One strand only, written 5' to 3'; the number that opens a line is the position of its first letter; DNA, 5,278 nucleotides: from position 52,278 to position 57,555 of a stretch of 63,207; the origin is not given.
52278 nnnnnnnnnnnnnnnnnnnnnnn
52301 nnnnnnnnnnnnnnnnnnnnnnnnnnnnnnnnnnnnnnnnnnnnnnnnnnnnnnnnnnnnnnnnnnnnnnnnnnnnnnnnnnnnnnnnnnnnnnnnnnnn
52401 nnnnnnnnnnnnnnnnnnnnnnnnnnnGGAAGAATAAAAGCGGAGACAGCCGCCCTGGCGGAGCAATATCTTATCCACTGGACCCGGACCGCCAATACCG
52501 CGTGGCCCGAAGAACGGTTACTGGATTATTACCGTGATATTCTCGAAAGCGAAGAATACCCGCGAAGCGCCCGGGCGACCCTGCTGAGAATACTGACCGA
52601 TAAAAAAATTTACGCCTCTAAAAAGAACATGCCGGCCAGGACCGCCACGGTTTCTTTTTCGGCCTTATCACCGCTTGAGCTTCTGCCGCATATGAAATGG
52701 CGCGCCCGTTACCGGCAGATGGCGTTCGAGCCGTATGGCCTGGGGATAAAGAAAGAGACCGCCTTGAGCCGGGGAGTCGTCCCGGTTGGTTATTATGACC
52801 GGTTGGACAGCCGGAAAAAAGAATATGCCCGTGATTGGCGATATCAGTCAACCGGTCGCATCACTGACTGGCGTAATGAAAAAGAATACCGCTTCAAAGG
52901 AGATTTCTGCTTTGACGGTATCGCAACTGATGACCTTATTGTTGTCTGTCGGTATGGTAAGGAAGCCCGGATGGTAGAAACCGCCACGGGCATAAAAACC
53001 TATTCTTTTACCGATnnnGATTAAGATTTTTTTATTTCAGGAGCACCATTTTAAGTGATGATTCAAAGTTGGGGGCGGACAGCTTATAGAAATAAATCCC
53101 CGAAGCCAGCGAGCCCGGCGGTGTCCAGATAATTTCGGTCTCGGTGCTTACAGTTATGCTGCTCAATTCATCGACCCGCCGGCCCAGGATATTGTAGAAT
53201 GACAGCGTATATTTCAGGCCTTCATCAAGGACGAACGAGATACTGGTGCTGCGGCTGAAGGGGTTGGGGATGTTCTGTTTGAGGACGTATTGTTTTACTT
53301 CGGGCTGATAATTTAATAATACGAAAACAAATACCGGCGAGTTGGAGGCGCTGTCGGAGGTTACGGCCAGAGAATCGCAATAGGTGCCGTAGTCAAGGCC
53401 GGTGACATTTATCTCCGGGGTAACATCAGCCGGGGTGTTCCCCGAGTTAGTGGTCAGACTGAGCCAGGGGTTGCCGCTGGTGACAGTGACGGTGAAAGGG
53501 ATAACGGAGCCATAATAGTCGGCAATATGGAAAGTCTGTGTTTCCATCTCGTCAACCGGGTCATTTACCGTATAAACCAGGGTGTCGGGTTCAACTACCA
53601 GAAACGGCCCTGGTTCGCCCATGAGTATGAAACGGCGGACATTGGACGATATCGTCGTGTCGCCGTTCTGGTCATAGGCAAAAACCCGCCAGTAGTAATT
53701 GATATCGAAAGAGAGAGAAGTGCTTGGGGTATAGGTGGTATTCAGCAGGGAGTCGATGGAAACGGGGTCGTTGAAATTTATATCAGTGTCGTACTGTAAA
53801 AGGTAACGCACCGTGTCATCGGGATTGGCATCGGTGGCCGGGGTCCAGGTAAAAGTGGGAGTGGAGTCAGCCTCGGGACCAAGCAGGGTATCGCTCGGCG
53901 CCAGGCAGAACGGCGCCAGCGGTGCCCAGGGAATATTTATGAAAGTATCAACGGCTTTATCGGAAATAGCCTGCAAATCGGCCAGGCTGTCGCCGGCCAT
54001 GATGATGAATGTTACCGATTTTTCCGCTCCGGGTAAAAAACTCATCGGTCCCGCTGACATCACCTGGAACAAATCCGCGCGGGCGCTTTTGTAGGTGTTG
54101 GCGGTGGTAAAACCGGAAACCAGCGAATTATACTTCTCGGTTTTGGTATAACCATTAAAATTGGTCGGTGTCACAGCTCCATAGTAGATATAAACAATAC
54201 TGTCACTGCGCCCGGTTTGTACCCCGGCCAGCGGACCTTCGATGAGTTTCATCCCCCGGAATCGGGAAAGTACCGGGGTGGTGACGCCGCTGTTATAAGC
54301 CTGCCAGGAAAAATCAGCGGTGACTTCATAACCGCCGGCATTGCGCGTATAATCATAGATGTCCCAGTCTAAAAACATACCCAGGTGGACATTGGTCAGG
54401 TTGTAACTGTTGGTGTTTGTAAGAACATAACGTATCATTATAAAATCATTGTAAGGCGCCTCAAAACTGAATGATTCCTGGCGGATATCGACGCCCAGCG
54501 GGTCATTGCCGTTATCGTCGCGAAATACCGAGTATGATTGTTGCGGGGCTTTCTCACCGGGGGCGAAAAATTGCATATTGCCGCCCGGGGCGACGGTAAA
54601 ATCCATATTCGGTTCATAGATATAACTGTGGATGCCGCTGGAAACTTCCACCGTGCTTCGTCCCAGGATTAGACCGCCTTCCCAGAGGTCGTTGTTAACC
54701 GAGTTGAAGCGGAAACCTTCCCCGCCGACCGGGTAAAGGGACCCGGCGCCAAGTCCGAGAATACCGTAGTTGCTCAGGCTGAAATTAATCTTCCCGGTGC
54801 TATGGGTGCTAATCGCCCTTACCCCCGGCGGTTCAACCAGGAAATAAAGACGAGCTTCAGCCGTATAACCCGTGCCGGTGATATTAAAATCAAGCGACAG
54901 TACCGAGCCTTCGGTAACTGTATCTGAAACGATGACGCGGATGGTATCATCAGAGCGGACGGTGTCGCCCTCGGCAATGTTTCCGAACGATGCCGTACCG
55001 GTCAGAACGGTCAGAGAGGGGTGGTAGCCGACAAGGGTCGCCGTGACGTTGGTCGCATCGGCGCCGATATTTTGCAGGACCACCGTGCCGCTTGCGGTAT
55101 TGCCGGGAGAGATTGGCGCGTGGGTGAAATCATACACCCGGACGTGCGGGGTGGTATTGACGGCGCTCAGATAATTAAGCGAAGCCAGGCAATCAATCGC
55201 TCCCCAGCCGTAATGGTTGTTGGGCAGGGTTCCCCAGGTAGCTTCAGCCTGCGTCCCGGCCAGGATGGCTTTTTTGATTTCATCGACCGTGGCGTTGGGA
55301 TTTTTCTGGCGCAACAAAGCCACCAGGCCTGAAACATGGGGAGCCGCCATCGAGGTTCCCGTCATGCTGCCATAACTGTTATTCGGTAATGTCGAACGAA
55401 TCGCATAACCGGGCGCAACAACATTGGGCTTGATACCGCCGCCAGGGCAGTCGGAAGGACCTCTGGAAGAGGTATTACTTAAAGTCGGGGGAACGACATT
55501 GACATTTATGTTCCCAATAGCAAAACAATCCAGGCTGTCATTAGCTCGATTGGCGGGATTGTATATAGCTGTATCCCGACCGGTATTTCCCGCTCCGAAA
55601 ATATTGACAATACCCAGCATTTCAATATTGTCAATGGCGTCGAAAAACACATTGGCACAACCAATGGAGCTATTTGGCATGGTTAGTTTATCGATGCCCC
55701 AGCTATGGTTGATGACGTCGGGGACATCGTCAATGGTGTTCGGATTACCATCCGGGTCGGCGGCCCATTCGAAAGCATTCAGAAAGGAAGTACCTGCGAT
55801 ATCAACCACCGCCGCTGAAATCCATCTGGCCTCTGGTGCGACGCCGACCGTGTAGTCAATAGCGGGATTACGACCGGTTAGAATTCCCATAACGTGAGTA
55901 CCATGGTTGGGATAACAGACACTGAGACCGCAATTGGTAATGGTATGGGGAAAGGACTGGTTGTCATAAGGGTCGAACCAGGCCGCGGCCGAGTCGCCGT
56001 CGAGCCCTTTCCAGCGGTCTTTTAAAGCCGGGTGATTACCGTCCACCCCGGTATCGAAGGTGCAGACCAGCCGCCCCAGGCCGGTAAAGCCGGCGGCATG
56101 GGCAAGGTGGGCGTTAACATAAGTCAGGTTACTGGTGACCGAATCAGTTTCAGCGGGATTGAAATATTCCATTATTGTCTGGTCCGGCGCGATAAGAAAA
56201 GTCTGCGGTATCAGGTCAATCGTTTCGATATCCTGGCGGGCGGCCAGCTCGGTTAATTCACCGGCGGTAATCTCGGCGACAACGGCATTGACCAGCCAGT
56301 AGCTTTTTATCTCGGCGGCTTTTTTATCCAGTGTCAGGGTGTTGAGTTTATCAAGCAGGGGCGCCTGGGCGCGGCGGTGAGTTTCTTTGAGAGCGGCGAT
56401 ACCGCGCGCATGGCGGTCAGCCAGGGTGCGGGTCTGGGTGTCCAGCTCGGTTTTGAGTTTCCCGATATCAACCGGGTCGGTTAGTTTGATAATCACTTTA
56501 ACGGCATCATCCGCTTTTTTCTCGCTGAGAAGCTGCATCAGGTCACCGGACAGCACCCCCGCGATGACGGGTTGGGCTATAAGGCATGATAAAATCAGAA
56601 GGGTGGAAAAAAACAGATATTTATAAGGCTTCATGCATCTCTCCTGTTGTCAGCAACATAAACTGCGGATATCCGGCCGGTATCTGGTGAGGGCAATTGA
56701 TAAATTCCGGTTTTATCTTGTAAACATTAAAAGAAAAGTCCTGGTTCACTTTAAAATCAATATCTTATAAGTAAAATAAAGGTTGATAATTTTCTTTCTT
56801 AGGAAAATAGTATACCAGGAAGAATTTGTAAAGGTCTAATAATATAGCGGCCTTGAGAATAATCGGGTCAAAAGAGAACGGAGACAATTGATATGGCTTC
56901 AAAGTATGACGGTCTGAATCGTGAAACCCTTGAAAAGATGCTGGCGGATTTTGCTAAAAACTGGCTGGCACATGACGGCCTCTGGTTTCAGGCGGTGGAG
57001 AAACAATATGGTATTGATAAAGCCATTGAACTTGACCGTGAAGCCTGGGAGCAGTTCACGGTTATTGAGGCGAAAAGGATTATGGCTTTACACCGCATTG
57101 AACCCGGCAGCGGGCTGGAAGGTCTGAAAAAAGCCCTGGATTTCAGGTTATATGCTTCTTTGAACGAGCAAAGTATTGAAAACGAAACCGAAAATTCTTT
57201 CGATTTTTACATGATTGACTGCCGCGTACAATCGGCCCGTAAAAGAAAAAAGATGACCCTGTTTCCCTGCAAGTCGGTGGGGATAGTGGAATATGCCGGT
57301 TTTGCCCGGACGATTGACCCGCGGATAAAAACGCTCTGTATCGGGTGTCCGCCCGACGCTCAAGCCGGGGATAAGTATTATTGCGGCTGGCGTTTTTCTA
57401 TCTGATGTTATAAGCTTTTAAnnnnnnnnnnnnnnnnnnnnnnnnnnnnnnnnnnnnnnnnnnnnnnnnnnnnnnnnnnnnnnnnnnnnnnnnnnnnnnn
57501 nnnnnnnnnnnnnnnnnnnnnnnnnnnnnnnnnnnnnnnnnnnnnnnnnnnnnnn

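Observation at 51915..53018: Isolated DprA/SLOG-like plus AbiGi-like fusion gene, a candidate single-gene conflict or abortive-infection system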

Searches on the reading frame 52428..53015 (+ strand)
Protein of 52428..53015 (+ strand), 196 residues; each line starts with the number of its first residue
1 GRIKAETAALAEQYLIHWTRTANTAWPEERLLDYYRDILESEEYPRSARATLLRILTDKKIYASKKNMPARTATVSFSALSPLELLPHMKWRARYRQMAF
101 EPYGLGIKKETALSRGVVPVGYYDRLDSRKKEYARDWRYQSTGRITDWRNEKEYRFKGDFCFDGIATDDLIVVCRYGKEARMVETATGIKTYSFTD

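Call 32: predict_structure(alignment_id=A2)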
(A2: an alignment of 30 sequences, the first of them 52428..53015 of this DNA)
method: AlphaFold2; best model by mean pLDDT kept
length: 196 residues; sequences in the alignment: 30
mean_pLDDT: 88.5   pTM: 0.85
mean pLDDT of the five models: 88.5, 87.0, 87.0, 86.3, 84.4
residues with pLDDT >= 90: 109; 70-90: 77; 50-70: 10; < 50: 0
segments of 3 or more residues with pLDDT < 50: none
pLDDT, mean of each block of 10 residues (from residue 1): 82 90 85 93 89 95 89 93 80 60 94 97 82 84 83 95 97 95 97 90
secondary structure, 60 per line:
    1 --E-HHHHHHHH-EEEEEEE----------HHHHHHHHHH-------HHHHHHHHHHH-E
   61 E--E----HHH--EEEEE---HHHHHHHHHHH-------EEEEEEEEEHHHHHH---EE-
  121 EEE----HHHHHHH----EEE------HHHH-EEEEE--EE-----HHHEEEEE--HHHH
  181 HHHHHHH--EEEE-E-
elements in order: H5-12 E14-20 H31-40 H48-58 E74-78 H82-92 E100-108 H109-114 E121-123 H128-134 E139-141 H148-151 E153-157 E170-174 H177-187 E190-193

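Call 34: search_protein_representatives(alignment_id=A2)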
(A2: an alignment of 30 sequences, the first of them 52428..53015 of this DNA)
Query: 30 sequences, 197 profile positions. Proteins with E-value up to 0.001 (for the whole library): 1712; up to 1e-10: 1480; up to 1e-30: 427. The best 150 are listed.
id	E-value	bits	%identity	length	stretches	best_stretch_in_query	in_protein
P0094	5.6e-84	296.7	-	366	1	2-195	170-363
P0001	7.5e-84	296.3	-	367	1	2-195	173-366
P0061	3.5e-83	294.1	-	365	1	3-195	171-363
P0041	6.3e-83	293.3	-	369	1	1-195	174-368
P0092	3.2e-81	287.7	-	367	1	2-196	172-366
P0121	5.1e-81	287.1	-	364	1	2-195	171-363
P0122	5.6e-80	283.7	-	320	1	2-195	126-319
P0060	2.6e-79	281.5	-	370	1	2-196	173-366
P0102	3.6e-79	281.0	-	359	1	2-195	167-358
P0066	4.3e-79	280.8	-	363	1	2-195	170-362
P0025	5.3e-79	280.5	-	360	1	2-194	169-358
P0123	9.7e-79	279.6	-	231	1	2-195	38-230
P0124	1.6e-78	278.9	-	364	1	2-195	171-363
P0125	2.4e-78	278.4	-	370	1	2-195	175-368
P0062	2.4e-78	278.3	-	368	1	5-196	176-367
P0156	8.1e-74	263.6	-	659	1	2-195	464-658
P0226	7.2e-61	221.3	-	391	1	11-196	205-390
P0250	7.6e-51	188.6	-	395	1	13-193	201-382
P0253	9.7e-50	185.0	-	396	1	2-195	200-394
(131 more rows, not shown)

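Call 35: fold_search(model_id=the predicted structure, library=pdb)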
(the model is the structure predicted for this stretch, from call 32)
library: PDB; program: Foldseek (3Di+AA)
matches with E <= 10: 49; with E <= 0.001: 0
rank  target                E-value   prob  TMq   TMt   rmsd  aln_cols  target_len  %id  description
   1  7omw                  6.8e-02  0.77  0.41  0.41   7.9       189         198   11  Thermus sp. 2.9 DarT in complex with NAD+ (released 2021-06-23)
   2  7omv                  2.1e-01  0.28  0.37  0.35  10.9       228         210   12  Thermus sp. 2.9 DarT (released 2021-06-23)
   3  9ldi                  3.8e-01  0.18  0.23  0.25   8.2       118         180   17  The complex structure of TkoKptA/2',3',5'-p-A (released 2025-11-12)
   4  2aua_B                4.6e-01  0.13  0.28  0.27  13.1       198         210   10  Structure of BC2332: A Protein of Unknown Function from Bacillus cereus (released 2005-10-11)
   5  9ld4_D                4.9e-01  0.12  0.21  0.23   8.6       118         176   17  The Apo-form structure of TkoKptA (released 2025-11-12)
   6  9lda_A                5.9e-01  0.11  0.21  0.22   8.8       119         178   17  The complex structure of K63A/5'-p-ADPR-DNA (released 2025-11-12)
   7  9ld4_A                7.6e-01  0.10  0.21  0.22   8.9       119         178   17  The Apo-form structure of TkoKptA (released 2025-11-12)
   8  9ldg_B                7.6e-01  0.08  0.20  0.21   9.0       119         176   17  The structure of TkoKptA/DNA/Appr>P complex-B (released 2025-11-12)
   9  9ld4_C                8.1e-01  0.09  0.20  0.22   8.9       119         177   17  The Apo-form structure of TkoKptA (released 2025-11-12)
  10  9ldg_A                8.1e-01  0.08  0.20  0.21   8.9       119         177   17  The structure of TkoKptA/DNA/Appr>P complex-B (released 2025-11-12)
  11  9ldc_A                8.6e-01  0.11  0.25  0.27   9.2       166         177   14  The structure of TkoKptA/DNA/ADPR complex-B* (released 2025-11-12)
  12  6pz4                  9.8e-01  0.01  0.11  0.07  16.9       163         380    8  co-crystal structure of BACE with inhibitor AM-6494 (released 2019-10-23)
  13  5y1a                  1.4e+00  0.01  0.10  0.08  19.2       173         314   10  HBP35 of Porphyromonas gingivalis (released 2018-07-25)
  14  2va6                  1.5e+00  0.01  0.12  0.08  16.2       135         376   10  X-ray crystal structure of beta secretase complexed with compound 24 (released 2007-11-13)
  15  9ld6_A                1.6e+00  0.08  0.25  0.27   9.2       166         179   14  The complex structure of TkoKptA/DNA/NAD+ (released 2025-11-12)
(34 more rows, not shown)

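Call 42: search_solved_structures(query=A2, max_evalue=10, show_alignments=3)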
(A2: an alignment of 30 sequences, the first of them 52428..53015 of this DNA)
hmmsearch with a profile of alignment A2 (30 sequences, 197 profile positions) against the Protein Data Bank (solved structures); distinct sequences matched with E-value up to 10: 1.
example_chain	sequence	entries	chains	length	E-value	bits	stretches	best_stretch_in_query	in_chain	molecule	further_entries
8hkr_A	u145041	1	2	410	0.016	17.7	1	33-93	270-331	Protein lysine methyltransferase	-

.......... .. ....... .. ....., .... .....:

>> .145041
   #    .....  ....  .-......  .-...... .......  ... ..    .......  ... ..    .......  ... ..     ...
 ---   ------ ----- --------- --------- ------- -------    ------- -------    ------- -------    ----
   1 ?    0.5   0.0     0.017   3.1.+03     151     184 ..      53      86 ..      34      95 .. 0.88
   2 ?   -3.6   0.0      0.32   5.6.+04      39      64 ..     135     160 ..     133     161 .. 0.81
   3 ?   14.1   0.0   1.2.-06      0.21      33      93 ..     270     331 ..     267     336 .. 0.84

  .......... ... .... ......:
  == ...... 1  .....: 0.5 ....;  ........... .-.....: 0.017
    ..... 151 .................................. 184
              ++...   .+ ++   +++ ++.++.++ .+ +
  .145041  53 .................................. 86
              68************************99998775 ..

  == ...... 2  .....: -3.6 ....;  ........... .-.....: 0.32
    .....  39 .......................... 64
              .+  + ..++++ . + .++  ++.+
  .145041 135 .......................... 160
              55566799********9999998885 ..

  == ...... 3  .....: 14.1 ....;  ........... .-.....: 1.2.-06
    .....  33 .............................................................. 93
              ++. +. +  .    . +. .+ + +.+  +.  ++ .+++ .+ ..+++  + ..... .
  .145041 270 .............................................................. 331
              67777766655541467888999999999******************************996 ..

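Call 62: search_protein_families(library=pfam, proteins=[P0156, P0253, P0250, P0226], max_evalue=0.01)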
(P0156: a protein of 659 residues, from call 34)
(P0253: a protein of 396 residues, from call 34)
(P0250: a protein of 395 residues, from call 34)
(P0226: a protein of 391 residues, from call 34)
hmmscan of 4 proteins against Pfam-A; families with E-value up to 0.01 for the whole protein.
P0156 (659 aa): 0 families

P0253 (396 aa): 0 families

P0250 (395 aa): 0 families

P0226 (391 aa): 0 families

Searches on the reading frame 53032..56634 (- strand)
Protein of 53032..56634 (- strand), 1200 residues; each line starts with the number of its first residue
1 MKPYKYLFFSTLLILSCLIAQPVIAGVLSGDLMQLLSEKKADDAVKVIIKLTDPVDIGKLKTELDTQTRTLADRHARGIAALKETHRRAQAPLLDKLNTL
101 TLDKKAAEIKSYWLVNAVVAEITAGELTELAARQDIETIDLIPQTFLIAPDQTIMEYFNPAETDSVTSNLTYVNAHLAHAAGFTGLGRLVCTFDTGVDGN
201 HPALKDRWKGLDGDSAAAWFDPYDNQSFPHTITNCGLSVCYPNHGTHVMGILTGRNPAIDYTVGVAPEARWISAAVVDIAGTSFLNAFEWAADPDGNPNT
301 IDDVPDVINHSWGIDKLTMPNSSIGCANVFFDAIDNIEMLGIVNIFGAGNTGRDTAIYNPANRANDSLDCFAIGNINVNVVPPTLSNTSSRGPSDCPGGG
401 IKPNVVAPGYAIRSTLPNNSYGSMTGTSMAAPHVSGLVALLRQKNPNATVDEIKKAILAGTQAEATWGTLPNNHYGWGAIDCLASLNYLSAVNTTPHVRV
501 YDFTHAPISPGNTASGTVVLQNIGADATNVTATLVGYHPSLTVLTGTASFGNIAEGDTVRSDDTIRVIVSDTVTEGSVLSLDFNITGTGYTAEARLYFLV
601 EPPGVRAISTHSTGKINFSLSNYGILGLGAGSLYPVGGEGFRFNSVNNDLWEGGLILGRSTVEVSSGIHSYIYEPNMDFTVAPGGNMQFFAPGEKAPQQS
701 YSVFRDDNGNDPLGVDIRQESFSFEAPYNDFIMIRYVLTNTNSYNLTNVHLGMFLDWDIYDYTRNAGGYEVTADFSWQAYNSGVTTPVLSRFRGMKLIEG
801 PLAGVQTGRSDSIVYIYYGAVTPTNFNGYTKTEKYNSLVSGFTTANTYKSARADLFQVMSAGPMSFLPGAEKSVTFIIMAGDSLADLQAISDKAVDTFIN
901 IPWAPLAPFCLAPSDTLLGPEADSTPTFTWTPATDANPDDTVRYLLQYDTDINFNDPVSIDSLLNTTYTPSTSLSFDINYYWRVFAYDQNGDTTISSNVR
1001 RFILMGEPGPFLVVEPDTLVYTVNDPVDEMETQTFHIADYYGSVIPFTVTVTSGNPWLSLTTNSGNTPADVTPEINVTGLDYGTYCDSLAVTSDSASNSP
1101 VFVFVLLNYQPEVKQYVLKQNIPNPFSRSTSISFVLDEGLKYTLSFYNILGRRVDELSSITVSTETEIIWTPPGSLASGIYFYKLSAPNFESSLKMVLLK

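Call 58: search_protein_families(library=pfam, proteins=[window:53032-56634:-], max_evalue=0.001)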
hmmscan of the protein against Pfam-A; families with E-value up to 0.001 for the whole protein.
window:53032-56634:- (1200 aa): 2 families
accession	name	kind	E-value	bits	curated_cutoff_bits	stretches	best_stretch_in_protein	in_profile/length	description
PF00082.27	Peptidase_S8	-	4e-40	138.4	21.8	1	187-478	3-288/288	Subtilase family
PF18962.6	Por_Secre_tail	-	2.3e-05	25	27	1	1123-1195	3-72/75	Secretion system C-terminal sorting domain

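Call 59: search_protein_families(library=padloc, proteins=[window:53032-56634:-], max_evalue=0.001)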
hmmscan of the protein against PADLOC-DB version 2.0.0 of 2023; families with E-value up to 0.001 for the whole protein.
window:53032-56634:- (1200 aa): 2 families
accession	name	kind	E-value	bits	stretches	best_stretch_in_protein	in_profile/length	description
PDLC03014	subtilase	-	7.8e-21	73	1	176-465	164-378/391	-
PDLC02197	IetS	-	0.00052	16.4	1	398-459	467-532/749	-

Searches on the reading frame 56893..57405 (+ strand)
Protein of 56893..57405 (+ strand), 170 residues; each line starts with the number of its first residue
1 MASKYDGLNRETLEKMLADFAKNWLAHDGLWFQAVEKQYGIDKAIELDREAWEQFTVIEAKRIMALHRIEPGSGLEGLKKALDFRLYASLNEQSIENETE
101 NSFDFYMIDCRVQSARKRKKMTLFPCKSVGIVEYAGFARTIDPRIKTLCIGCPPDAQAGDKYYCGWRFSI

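Call 58: search_protein_families(library=pfam, proteins=[window:56893-57405:+], max_evalue=0.001)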
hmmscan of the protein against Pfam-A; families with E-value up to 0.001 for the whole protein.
window:56893-57405:+ (170 aa): 1 family
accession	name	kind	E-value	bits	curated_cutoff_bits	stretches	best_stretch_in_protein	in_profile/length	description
PF19620.4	DUF6125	-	8.1e-77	257.3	27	1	8-169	3-163/164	Family of unknown function (DUF6125)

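Call 59: search_protein_families(library=padloc, proteins=[window:56893-57405:+], max_evalue=0.001)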
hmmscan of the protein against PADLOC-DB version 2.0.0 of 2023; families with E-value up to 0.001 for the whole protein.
window:56893-57405:+ (170 aa): 0 families

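Call 71: find_related_loci(query=window:56893-57402:+, collection=genome_contigs, flank=7000)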
Query window:56893-57402:+ (170 aa) in genome_contigs; peptide patterns used: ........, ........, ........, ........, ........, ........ (x = any residue, [..] = any of these).
513 stretches matched a pattern; 418 encode a relative of the query (tblastn E <= 1e-3); the best 80 are kept; 80 distinct loci.
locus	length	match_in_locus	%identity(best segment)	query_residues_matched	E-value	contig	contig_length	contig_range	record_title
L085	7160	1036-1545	96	1-170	6e-112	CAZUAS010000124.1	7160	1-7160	MAG TPA_asm: uncultured Ignavibacteriales bacterium isolate binchicken_co43_183 genome assembly, contig: NODE_18264_leng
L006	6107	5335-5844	82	1-170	3e-97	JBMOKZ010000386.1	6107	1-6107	MAG: Candidatus Zixiibacteriota bacterium isolate Betzabe_MAG011 MAG011_386, whole genome shotgun sequence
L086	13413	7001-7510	81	1-170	5e-95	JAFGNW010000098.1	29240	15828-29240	MAG: Candidatus Zixiibacteriota bacterium isolate Zod_Metabat.57 k87_2504725, whole genome shotgun sequence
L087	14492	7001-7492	80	7-170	2e-90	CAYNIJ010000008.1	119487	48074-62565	MAG TPA_asm: uncultured Ignavibacteriales bacterium isolate SRP302447_co2_58 genome assembly, contig: NODE_504_length_11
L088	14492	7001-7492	79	7-170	9e-90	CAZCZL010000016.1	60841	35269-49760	MAG TPA_asm: uncultured Ignavibacteriales bacterium isolate binchicken_co16_343 genome assembly, contig: NODE_838_length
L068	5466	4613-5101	79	8-170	1e-88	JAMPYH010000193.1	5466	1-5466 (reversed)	MAG: Candidatus Zixiibacteriota bacterium isolate R2F_R2FSRR_metabat.71 R2F_C9381, whole genome shotgun sequence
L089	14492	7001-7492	79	7-170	8e-89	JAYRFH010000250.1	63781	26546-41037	MAG: Candidatus Zixiibacteriota bacterium isolate SH_SHASGE3bin.27 k141_1471047, whole genome shotgun sequence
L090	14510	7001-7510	77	1-170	2e-88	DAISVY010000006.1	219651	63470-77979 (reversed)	MAG TPA_asm: Candidatus Zixiibacteriota bacterium isolate CTOTU1804 NODE_7_length_219651_cov_16.993228, whole genome sho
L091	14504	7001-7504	78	3-170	2e-88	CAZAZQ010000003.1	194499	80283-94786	MAG TPA_asm: uncultured Ignavibacteriales bacterium isolate SRP338002_co1_91 genome assembly, contig: NODE_68_length_194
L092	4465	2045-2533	77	8-170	9e-88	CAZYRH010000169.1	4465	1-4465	MAG TPA_asm: uncultured Ignavibacteriales bacterium isolate binchicken_co100_268 genome assembly, contig: NODE_31286_len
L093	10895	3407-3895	78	8-170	3e-87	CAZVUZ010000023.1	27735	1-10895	MAG TPA_asm: uncultured Ignavibacteriales bacterium isolate binchicken_co42_518 genome assembly, contig: NODE_1844_lengt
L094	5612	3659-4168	74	1-170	8e-87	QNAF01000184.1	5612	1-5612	MAG: Candidatus Zixiibacteriota bacterium isolate B22_G1 B22_Guay1_scaffold_10119, whole genome shotgun sequence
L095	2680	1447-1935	77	8-170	1e-87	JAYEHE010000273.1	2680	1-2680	MAG: Candidatus Zixiibacteriota bacterium isolate MAG226 MAG226_273, whole genome shotgun sequence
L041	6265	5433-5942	75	1-170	1e-85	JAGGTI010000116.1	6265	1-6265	MAG: Candidatus Zixiibacteriota bacterium isolate AUK044 PB_MANV_044_c_000000000594, whole genome shotgun sequence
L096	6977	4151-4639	78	8-170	1e-85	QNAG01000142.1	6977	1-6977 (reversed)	MAG: Candidatus Zixiibacteriota bacterium isolate B120_G9 B120_Guay9_scaffold_17440, whole genome shotgun sequence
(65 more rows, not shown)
